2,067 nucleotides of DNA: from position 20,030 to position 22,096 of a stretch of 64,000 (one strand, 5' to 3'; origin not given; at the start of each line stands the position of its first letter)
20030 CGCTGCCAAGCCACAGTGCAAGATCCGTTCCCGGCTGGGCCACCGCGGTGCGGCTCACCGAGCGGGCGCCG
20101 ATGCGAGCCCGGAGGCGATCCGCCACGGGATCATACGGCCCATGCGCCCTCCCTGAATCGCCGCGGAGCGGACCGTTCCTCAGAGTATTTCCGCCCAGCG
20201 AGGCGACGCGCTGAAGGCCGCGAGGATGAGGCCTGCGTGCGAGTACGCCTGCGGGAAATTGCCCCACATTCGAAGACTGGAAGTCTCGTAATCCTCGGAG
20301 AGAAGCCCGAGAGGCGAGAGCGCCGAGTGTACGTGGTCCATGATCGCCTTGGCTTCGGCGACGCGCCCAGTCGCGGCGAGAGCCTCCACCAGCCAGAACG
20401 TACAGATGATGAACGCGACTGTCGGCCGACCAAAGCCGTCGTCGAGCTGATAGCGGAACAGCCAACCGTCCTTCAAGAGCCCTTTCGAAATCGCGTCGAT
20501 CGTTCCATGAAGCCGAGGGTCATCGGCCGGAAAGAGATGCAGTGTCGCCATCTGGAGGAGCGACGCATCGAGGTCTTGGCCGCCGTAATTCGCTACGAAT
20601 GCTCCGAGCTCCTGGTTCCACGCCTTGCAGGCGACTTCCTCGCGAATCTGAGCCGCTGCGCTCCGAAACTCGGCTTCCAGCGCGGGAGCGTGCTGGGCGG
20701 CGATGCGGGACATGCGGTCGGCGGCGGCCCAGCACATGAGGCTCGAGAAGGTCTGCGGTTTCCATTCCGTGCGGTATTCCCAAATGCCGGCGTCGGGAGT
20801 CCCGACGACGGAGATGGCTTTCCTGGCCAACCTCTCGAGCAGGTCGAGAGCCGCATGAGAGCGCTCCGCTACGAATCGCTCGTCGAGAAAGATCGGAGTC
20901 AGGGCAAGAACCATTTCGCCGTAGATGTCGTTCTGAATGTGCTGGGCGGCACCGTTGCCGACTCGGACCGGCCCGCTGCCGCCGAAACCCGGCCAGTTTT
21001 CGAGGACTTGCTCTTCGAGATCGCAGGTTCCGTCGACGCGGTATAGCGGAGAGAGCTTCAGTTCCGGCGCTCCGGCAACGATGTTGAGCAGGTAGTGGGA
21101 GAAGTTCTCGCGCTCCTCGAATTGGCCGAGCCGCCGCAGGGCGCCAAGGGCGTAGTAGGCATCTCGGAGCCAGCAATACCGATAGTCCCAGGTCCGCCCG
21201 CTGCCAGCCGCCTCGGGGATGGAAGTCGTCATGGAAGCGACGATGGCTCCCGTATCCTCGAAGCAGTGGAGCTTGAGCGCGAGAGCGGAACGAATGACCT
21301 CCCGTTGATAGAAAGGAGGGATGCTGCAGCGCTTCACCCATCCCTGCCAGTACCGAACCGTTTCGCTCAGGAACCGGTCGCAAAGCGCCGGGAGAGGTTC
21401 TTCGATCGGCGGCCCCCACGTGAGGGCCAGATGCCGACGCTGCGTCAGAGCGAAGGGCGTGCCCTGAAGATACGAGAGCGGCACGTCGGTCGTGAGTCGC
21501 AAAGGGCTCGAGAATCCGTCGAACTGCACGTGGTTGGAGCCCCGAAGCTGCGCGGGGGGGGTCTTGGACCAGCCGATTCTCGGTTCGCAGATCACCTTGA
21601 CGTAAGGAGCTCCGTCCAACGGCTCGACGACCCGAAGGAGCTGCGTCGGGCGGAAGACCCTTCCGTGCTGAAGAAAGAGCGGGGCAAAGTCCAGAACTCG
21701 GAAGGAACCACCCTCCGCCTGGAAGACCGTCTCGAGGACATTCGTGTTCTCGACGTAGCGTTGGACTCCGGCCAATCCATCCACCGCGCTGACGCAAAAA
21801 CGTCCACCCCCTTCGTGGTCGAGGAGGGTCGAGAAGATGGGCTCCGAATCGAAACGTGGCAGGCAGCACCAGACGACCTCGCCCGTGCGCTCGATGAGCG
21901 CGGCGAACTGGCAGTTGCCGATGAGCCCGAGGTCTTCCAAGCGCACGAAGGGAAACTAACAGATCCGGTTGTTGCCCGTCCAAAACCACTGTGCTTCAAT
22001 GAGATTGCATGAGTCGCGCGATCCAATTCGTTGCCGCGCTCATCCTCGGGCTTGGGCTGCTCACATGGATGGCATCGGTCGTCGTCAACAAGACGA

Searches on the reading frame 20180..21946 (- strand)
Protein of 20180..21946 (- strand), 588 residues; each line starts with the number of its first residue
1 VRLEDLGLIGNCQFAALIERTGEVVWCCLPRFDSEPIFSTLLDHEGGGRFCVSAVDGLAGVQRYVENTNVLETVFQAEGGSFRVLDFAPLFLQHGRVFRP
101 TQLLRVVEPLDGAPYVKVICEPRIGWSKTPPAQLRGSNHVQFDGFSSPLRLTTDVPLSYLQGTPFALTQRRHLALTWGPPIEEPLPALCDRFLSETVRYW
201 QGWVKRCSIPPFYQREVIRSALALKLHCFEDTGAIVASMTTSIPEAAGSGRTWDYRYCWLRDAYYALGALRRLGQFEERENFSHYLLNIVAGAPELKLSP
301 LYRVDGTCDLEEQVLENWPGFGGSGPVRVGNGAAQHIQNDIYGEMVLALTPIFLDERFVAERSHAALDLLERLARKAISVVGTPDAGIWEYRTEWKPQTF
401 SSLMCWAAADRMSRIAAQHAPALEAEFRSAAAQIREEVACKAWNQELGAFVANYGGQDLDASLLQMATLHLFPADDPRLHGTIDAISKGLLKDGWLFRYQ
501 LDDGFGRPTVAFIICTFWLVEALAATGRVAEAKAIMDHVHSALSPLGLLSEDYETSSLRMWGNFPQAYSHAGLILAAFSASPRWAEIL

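Call 56: search_protein_families(library=pfam, proteins=[window:20180-21946:-], max_evalue=0.01)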
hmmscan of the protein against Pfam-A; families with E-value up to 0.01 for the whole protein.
window:20180-21946:- (588 aa): 3 families
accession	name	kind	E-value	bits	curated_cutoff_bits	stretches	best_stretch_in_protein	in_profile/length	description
PF00723.27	Glyco_hydro_15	-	1.1e-47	163.3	22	1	215-577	5-426/427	Glycosyl hydrolases family 15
PF19291.4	TREH_N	-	1.1e-12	48.2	23.1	1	2-152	14-154/211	Trehalase-like, N-terminal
PF22422.2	MGH1-like_GH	-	0.001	19.2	27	1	385-457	161-232/356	Mannosylglycerate hydrolase MGH1-like glycoside hydrolase domain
